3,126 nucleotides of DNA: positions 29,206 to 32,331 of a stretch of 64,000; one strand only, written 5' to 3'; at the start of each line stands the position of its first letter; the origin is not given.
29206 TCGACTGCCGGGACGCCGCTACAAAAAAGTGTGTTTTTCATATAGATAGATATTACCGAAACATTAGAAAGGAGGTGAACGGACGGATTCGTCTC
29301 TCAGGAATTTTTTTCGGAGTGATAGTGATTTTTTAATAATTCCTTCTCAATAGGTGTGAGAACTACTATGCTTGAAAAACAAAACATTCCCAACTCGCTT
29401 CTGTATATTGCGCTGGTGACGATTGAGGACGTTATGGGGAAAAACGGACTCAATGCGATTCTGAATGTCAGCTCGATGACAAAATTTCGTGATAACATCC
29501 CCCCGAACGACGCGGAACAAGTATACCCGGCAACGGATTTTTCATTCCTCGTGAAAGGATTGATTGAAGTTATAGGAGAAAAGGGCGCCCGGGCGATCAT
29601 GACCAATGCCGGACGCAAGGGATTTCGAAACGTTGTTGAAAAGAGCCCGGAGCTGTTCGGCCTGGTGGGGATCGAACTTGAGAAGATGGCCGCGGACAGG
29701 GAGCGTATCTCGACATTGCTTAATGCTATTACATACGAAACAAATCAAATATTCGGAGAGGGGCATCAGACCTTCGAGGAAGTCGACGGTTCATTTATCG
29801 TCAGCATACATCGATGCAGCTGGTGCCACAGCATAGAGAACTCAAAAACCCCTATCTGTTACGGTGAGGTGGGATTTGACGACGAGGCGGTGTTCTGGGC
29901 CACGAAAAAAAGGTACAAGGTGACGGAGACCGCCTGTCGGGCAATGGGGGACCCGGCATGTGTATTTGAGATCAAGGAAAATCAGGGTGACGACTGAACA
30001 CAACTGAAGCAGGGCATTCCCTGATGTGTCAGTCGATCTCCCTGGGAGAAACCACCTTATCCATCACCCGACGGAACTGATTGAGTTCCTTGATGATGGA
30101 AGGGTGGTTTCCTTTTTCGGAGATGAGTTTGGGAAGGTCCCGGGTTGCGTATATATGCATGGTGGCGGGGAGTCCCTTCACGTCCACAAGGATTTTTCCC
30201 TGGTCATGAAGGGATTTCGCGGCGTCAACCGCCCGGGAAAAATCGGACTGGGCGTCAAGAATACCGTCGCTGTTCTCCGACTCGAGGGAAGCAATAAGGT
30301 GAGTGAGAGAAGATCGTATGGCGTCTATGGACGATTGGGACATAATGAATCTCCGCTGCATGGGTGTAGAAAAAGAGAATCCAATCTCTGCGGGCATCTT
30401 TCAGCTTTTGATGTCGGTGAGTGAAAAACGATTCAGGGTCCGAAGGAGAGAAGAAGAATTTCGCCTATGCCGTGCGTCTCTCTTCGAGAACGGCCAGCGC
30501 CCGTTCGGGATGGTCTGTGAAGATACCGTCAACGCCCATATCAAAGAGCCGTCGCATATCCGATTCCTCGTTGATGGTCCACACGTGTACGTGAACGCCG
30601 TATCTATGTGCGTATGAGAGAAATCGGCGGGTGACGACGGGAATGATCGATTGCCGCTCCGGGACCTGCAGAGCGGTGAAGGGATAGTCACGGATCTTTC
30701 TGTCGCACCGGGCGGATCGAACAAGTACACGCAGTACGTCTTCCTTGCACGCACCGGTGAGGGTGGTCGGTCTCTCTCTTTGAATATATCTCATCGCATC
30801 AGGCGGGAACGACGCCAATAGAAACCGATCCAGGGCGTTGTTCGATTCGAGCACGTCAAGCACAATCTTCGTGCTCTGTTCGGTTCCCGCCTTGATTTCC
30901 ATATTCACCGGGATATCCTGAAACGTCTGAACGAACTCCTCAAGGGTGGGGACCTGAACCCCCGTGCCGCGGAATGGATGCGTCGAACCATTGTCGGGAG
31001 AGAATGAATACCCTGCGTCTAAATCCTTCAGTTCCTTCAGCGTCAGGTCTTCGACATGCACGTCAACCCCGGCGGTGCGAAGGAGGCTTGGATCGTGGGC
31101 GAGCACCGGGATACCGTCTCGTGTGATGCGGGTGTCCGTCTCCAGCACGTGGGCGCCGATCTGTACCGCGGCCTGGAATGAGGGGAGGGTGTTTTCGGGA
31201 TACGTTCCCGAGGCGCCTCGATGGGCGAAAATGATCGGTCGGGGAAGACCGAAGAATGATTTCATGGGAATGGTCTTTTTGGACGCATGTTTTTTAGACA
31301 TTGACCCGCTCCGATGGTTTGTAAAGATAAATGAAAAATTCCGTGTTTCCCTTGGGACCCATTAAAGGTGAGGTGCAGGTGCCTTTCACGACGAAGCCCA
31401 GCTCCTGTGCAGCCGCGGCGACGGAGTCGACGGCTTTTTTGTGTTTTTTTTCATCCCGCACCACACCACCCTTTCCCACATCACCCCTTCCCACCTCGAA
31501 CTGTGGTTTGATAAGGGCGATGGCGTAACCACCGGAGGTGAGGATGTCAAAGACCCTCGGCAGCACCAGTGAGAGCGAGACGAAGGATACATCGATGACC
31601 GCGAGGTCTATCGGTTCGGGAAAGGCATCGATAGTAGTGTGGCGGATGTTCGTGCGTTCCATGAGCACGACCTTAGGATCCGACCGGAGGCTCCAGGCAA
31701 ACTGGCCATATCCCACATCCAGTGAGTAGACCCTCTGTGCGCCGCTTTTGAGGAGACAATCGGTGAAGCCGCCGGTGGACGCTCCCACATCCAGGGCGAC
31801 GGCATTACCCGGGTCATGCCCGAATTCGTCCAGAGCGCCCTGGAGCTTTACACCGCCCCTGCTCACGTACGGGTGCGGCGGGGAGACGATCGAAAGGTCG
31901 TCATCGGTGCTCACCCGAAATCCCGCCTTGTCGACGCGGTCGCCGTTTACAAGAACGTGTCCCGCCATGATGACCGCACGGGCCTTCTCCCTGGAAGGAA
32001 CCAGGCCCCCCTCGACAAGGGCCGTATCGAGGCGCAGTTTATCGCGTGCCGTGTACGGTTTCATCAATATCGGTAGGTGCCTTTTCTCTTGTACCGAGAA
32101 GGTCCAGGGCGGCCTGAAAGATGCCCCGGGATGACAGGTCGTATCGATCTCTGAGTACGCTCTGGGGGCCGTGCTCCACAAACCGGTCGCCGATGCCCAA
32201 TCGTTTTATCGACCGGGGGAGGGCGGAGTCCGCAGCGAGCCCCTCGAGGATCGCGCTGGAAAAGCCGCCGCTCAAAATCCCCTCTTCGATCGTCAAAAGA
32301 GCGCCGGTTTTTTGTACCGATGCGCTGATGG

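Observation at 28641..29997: Duplicated V4R-domain (hydrocarbon/small-molecule-binding) genes divergent from the GH2 pair; the proximal copy is frameshifted and has lost its Cys motif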

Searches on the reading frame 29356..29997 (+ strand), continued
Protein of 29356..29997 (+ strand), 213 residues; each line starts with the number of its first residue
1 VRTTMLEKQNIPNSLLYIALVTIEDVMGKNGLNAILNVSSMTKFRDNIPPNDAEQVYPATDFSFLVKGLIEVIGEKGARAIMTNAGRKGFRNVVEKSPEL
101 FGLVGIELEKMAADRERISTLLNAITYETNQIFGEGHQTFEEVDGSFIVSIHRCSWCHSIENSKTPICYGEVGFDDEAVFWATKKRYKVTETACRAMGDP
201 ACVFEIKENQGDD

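Call 55: find_encoding_contigs(protein=P0014, flank=6000, max_places=4)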
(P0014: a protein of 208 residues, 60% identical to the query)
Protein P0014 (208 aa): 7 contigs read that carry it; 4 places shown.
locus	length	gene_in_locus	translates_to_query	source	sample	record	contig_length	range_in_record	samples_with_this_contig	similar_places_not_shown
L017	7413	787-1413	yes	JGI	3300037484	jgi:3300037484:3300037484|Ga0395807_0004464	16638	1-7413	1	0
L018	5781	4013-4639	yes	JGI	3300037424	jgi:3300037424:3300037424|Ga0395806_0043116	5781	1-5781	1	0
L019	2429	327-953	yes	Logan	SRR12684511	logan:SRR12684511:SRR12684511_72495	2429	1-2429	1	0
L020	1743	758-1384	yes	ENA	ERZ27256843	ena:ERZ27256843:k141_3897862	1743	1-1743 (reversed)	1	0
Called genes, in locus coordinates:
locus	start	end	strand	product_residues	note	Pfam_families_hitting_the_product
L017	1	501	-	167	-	?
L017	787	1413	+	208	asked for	PF02830:V4R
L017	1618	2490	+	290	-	PF00037:Fer4 (faint), PF12838:Fer4_7 (weak), PF13187:Fer4_9, PF13237:Fer4_10, PF13484:Fer4_16 (faint), PF14697:Fer4_21 (weak), PF00881:Nitroreductase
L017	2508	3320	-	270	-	PF03009:GDPD, PF13653:GDPD_2 (weak)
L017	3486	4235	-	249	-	PF22421:SYY_C-terminal (weak), PF01479:S4, PF01728:FtsJ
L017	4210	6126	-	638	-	PF13292:DXP_synthase_N, PF00456:Transketolase_N (faint), PF02779:Transket_pyr, PF02780:Transketolase_C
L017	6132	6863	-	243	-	PF00348:polyprenyl_synt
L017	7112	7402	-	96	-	PF02609:Exonuc_VII_S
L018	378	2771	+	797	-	PF01804:Penicil_amidase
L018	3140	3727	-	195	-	PF00475:IGPD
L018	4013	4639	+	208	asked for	PF02830:V4R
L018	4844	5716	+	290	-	PF00037:Fer4 (faint), PF12838:Fer4_7 (weak), PF13187:Fer4_9, PF13237:Fer4_10, PF13484:Fer4_16 (faint), PF14697:Fer4_21 (weak), PF00881:Nitroreductase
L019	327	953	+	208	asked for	PF02830:V4R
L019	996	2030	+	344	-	PF14697:Fer4_21 (weak), PF00037:Fer4 (faint), PF12838:Fer4_7 (weak), PF13187:Fer4_9, PF13237:Fer4_10, PF13484:Fer4_16 (faint), PF00881:Nitroreductase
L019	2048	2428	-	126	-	?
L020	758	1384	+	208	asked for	PF02830:V4R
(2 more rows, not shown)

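Call 56: find_encoding_contigs(protein=P0017, flank=6000, max_places=3)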
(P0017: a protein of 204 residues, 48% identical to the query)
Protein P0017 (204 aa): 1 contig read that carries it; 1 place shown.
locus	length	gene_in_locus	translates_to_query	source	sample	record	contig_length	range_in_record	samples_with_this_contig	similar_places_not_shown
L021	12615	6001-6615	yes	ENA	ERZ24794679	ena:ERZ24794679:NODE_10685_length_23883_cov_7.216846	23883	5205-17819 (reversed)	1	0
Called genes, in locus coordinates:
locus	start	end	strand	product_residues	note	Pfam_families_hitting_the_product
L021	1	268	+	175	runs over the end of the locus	PF01035:DNA_binding_1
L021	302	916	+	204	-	PF01300:Sua5_yciO_yrdC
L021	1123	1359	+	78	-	PF14451:Ub-Mut7C (weak), PF21965:SAMP2 (faint), PF02597:ThiS (weak)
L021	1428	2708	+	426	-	PF00202:Aminotran_3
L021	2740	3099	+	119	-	PF02036:SCP2 (weak)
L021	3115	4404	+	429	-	PF00202:Aminotran_3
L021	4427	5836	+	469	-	PF00324:AA_permease, PF13520:AA_permease_2, PF03845:Spore_permease (weak)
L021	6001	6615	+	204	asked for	PF02830:V4R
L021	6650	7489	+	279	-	PF13292:DXP_synthase_N, PF00456:Transketolase_N, PF02775:TPP_enzyme_C (faint), PF09364:XFP_N (weak), PF00676:E1_dh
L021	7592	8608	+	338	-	PF02779:Transket_pyr, PF02780:Transketolase_C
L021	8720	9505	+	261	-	-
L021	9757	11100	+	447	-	PF00324:AA_permease, PF03845:Spore_permease (weak), PF13520:AA_permease_2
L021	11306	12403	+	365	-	PF05222:AlaDh_PNT_N, PF01262:AlaDh_PNT_C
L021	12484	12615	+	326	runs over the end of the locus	PF20030:bpMoxR, PF07726:AAA_3, PF07728:AAA_5, PF17868:AAA_lid_8 (weak)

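Call 60: search_protein_families(library=ncbifam, proteins=[window:29368-29994:+, L003:1391-1999:+], max_evalue=0.01)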
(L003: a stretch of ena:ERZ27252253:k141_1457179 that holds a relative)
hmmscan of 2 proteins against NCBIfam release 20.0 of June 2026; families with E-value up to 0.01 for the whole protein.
window:29368-29994:+ (209 aa): 2 families
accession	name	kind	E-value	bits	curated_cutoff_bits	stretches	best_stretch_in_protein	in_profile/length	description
NF053755.1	MsvR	equivalog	3.4e-06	26.9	220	1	130-202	165-236/236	transcriptional factor MsvR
TIGR02019.1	BchJ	equivalog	0.00012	22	74.3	1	8-202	4-188/188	bacteriochlorophyll 4-vinyl reductase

L003:1391-1999:+ (203 aa): 1 family
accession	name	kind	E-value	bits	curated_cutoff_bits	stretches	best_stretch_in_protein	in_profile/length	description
NF053755.1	MsvR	equivalog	1.4e-06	28.1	220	1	128-198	164-236/236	transcriptional factor MsvR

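Call 63: find_encoding_contigs(protein=P0021, flank=6000, max_places=3)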
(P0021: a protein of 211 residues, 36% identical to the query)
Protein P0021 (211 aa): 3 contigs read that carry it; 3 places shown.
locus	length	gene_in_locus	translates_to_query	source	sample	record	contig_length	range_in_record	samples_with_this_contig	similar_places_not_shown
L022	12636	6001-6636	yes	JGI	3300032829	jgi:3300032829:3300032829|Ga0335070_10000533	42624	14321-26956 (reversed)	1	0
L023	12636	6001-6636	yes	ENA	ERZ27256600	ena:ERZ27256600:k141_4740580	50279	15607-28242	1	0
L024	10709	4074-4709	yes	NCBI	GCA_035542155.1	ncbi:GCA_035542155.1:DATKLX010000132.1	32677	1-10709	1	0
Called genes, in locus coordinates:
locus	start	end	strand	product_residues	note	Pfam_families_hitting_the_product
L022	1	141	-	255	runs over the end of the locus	PF00005:ABC_tran, PF13304:AAA_21 (faint)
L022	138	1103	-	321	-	PF09084:NMT1, PF13379:NMT1_2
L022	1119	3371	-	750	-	-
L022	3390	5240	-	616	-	-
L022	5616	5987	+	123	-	PF03259:Robl_LC7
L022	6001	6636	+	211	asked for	PF18546:MetOD1 (weak), PF02830:V4R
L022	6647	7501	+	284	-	PF00072:Response_reg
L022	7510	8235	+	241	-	PF00535:Glycos_transf_2, PF13641:Glyco_tranf_2_3 (weak)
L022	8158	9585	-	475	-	PF02310:B12-binding, PF04055:Radical_SAM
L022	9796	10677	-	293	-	PF00398:RrnaAD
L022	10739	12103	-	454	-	PF03990:DUF348, PF07501:G5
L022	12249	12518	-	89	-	PF18914:DUF5666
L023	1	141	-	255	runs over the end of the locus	PF00005:ABC_tran, PF13304:AAA_21 (faint)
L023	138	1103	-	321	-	PF09084:NMT1, PF13379:NMT1_2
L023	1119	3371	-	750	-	-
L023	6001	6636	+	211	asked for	PF18546:MetOD1 (weak), PF02830:V4R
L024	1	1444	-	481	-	?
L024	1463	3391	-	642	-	-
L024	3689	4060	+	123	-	PF03259:Robl_LC7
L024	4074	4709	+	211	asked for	PF18546:MetOD1 (weak), PF02830:V4R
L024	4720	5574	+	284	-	PF00072:Response_reg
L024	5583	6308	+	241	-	PF00535:Glycos_transf_2, PF13641:Glyco_tranf_2_3 (weak)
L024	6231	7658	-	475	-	PF02310:B12-binding, PF04055:Radical_SAM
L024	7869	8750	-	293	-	PF00398:RrnaAD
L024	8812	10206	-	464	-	PF03990:DUF348, PF07501:G5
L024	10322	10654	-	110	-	PF18914:DUF5666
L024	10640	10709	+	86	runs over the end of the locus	-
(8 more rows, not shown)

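Call 64: find_encoding_contigs(protein=P0025, flank=6000, max_places=3)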
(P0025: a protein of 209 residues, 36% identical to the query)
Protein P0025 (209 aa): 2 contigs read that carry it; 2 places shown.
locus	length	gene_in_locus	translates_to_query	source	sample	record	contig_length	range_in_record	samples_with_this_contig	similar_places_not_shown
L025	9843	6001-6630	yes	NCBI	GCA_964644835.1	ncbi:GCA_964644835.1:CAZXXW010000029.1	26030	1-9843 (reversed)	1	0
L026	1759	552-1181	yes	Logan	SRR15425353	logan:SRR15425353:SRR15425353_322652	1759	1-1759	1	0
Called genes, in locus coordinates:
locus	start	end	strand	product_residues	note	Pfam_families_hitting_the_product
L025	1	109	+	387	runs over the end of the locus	PF13248:Zn_ribbon_3 (weak), PF00512:HisKA, PF02518:HATPase_c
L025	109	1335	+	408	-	PF01590:GAF, PF13185:GAF_2, PF00512:HisKA, PF02518:HATPase_c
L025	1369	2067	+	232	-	PF00072:Response_reg, PF00486:Trans_reg_C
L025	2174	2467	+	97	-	PF20660:DUF6812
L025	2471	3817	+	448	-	PF00437:T2SSE, PF27713:UCP018868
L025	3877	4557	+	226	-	PF13560:HTH_31 (weak), PF24250:HVO_2718 (faint), PF01381:HTH_3 (weak), PF13413:HTH_25 (faint), PF01381:HTH_3, PF13443:HTH_26 (weak), PF13560:HTH_31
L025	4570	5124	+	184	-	PF07719:TPR_2 (faint), PF14938:SNAP (weak), PF00515:TPR_1 (weak), PF13424:TPR_12 (weak)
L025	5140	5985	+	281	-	PF13302:Acetyltransf_3 (faint), PF00583:Acetyltransf_1, PF13673:Acetyltransf_10, PF13508:Acetyltransf_7, PF08445:FR47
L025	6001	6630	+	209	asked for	PF02830:V4R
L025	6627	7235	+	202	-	PF02830:V4R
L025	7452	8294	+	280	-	PF12146:Hydrolase_4, PF00561:Abhydrolase_1, PF12697:Abhydrolase_6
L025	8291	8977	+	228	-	PF02517:Rce1-like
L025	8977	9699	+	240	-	PF01925:TauE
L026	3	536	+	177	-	?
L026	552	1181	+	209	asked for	PF02830:V4R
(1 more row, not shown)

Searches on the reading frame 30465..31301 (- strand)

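Call 18: search_protein_families(library=pfam, proteins=[window:30465-31301:-], max_evalue=0.001)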
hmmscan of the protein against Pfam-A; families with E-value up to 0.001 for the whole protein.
window:30465-31301:- (278 aa): 2 families
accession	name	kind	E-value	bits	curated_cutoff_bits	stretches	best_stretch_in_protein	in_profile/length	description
PF03009.23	GDPD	-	1.4e-52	179.7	23.6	1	27-266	1-243/244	Glycerophosphoryl diester phosphodiesterase family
PF13653.12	GDPD_2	-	2.4e-08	34.6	27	1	238-266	2-30/30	Glycerophosphoryl diester phosphodiesterase family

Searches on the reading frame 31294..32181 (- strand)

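Call 18: search_protein_families(library=pfam, proteins=[window:31294-32181:-], max_evalue=0.001)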
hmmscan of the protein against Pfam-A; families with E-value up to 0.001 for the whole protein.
window:31294-32181:- (295 aa): 3 families
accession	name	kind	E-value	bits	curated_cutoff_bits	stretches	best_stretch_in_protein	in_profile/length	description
PF01728.25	FtsJ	-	4.3e-42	144.5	24.1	1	105-286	1-179/181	FtsJ-like methyltransferase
PF01479.30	S4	-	3.7e-14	52.6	22.8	1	49-95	1-47/48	S4 domain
PF22421.1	SYY_C-terminal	-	8e-07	29.3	27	1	46-96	16-66/83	Tyrosine--tRNA ligase SYY-like C-terminal domain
